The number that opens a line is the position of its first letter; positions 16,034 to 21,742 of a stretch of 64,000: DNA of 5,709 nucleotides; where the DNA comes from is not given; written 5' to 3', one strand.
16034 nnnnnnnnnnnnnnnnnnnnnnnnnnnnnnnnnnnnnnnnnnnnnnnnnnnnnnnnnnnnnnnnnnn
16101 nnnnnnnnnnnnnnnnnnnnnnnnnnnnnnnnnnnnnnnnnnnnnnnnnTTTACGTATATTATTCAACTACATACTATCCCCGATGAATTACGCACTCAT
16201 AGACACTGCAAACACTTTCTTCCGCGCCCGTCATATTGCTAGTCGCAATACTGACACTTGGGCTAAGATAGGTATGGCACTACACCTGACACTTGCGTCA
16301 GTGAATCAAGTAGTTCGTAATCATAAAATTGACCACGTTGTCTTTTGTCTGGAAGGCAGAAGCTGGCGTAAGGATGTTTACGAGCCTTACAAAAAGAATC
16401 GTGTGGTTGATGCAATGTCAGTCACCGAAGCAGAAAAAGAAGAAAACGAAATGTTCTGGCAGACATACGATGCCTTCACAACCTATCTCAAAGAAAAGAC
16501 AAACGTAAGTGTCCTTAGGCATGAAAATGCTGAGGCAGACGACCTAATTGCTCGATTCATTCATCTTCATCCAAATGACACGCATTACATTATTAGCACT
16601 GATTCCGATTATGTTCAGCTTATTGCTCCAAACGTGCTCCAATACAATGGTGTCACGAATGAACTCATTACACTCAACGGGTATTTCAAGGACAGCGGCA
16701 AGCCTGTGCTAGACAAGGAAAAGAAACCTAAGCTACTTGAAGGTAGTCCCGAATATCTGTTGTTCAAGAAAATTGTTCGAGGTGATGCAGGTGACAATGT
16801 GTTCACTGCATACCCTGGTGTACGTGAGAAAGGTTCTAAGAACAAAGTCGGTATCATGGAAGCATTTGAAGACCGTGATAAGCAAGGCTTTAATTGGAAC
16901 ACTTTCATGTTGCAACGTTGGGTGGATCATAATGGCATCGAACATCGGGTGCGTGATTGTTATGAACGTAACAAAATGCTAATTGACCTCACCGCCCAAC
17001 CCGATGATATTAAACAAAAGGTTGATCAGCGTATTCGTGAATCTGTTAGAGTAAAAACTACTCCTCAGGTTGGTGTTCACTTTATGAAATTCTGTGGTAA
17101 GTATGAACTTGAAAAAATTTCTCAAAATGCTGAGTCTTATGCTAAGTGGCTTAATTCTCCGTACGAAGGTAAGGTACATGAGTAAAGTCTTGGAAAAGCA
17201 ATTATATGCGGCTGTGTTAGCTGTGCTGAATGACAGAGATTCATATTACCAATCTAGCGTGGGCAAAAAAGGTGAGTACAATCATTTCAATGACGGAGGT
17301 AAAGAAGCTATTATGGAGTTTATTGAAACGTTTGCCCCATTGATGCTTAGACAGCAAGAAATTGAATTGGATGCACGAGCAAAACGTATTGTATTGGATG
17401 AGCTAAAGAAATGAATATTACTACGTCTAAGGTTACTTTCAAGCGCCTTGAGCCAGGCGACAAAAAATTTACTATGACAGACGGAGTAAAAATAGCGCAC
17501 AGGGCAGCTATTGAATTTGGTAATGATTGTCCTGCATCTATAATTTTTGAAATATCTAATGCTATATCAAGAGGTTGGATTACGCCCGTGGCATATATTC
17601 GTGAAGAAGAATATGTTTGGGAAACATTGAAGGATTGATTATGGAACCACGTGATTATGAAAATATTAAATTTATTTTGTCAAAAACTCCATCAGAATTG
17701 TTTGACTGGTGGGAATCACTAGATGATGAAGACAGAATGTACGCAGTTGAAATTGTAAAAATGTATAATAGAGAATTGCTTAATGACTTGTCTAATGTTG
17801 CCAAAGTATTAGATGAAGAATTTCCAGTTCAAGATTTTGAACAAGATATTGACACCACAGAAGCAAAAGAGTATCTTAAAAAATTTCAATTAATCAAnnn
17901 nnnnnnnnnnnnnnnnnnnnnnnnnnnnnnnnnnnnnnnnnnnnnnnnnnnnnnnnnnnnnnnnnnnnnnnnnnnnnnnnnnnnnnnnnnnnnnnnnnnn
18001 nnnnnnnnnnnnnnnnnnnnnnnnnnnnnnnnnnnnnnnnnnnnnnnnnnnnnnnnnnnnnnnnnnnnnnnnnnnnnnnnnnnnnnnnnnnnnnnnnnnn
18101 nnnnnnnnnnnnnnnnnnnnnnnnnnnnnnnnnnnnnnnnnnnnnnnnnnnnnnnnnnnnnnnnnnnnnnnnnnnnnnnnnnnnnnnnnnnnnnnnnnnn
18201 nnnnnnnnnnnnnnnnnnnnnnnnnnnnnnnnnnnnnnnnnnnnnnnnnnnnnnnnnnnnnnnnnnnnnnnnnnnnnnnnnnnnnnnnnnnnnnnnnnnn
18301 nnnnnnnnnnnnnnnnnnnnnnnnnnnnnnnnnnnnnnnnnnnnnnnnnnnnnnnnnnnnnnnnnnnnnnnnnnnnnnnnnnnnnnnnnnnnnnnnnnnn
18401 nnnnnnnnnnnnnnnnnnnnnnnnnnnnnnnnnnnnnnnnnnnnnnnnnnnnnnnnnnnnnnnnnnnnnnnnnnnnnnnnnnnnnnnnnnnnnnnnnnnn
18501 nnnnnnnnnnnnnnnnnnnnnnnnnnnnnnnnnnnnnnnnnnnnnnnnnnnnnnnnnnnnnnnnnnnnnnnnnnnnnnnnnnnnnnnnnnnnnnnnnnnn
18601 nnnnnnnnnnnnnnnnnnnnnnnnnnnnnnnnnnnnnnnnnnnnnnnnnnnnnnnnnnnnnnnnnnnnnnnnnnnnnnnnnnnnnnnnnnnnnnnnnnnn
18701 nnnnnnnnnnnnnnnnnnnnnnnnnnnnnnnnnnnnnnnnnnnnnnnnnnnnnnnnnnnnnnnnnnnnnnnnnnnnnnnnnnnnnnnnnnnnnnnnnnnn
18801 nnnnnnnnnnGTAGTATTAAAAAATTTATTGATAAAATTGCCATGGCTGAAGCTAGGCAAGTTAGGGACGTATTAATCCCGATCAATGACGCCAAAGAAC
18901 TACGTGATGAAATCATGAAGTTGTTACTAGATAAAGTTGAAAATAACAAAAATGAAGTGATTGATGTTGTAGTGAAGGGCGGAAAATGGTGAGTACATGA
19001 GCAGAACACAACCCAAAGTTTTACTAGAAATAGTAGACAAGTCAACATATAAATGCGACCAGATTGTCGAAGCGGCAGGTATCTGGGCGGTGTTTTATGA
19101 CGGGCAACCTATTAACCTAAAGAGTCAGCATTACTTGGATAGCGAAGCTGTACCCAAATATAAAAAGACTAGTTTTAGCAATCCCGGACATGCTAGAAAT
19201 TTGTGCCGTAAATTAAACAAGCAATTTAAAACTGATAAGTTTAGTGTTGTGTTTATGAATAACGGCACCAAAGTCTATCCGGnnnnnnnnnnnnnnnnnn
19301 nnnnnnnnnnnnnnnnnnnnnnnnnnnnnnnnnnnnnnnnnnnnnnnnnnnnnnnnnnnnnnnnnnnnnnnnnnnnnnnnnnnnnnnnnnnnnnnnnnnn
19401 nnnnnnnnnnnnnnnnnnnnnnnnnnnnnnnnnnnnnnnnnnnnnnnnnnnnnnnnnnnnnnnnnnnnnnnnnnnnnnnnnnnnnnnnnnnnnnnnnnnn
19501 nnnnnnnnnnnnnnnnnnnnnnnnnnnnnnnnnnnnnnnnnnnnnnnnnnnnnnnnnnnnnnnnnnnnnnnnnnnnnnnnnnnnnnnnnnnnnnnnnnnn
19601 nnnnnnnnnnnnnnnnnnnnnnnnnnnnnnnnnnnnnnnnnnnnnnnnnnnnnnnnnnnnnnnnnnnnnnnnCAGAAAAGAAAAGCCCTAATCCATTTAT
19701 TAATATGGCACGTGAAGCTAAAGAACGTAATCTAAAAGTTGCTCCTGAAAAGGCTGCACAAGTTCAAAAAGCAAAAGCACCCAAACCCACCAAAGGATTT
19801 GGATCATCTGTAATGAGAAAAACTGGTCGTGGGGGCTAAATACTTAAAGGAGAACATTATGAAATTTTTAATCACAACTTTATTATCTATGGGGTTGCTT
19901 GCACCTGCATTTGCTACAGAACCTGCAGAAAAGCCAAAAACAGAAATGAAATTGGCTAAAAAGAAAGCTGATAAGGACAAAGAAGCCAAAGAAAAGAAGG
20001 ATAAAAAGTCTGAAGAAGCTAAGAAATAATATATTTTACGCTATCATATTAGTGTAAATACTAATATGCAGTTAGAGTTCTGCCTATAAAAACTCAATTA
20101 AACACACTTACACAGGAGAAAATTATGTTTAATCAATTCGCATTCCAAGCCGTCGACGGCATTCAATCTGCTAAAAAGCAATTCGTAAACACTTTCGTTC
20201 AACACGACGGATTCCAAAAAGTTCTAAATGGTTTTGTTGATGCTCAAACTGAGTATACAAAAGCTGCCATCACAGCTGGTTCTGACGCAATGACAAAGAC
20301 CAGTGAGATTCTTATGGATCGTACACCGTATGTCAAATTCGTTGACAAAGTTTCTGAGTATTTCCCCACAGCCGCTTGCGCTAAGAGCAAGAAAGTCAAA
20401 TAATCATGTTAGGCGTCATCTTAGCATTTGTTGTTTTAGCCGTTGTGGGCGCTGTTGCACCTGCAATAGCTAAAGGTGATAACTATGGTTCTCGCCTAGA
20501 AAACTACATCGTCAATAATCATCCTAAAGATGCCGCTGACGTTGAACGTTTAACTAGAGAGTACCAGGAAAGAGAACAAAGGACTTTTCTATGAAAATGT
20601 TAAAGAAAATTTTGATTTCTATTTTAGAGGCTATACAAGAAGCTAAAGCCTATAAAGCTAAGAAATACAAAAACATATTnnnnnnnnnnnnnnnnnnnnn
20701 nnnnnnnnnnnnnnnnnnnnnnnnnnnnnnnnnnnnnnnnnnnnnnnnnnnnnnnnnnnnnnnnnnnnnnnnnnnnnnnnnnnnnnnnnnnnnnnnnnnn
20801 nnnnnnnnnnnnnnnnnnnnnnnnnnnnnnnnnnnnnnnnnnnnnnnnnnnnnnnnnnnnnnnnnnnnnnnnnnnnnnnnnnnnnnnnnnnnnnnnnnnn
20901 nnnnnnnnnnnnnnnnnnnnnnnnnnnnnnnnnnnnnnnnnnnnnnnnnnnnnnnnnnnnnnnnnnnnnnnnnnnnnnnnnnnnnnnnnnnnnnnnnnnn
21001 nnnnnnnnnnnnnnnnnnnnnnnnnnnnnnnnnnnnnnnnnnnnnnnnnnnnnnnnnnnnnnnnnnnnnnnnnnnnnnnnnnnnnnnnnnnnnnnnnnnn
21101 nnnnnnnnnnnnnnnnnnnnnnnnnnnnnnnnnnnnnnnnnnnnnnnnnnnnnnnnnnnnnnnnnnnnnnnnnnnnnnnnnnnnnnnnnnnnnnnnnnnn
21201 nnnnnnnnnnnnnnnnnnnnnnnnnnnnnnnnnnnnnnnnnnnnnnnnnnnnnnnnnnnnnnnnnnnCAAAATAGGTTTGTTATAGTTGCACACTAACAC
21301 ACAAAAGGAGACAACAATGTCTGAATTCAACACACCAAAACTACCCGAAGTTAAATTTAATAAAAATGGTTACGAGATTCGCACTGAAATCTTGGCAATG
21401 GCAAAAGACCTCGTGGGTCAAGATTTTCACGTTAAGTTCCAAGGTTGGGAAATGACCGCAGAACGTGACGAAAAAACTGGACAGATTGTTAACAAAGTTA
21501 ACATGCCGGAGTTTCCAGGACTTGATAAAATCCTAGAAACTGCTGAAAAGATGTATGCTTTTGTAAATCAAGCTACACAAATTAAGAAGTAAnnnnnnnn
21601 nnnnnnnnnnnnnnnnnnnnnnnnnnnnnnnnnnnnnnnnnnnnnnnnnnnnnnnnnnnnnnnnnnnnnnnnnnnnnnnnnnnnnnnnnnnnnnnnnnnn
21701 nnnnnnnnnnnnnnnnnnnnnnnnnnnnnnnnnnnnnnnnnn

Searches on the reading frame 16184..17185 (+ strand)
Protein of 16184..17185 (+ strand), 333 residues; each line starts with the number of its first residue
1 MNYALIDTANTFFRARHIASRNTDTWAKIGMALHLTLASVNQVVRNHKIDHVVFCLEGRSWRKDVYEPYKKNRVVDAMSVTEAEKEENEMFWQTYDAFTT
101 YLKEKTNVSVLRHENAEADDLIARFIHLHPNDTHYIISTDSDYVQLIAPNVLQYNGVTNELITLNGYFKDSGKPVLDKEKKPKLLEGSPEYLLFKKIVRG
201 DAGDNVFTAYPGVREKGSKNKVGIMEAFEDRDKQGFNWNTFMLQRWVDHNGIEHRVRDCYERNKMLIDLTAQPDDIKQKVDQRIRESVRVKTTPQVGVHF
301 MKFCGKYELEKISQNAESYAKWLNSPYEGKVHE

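Call 21: search_protein_families(library=phrogs, proteins=[window:16184-17185:+], max_evalue=0.001)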
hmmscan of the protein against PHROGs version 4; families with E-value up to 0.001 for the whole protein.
window:16184-17185:+ (333 aa): 1 family
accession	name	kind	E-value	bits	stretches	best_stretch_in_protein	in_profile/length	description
phrog_107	-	DNA, RNA and nucleotide metabolism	2.8e-35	123.5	1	2-324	120-411/542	exonuclease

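Call 78: search_protein_families(library=pfam, proteins=[window:16184-17185:+], max_evalue=0.001)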
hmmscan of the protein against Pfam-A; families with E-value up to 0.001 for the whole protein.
window:16184-17185:+ (333 aa): 1 family
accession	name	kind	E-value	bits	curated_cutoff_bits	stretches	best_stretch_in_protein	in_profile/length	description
PF02739.22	5_3_exonuc_N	-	7.8e-19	68.4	34.3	1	4-159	3-150/164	5'-3' exonuclease, N-terminal resolvase-like domain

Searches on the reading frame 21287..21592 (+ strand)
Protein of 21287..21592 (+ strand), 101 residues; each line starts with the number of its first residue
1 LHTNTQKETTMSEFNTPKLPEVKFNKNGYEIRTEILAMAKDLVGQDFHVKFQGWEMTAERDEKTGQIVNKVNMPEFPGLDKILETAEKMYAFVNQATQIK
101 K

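Call 3: search_protein_families(library=pfam, proteins=[window:21287-21592:+], max_evalue=0.01)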
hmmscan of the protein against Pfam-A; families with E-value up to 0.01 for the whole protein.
window:21287-21592:+ (101 aa): 1 family
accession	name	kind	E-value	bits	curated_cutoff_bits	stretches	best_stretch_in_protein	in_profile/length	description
PF24182.1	G1RFP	-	0.0091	16.1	22.6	0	82-94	24-36/36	Gene 1 ring forming protein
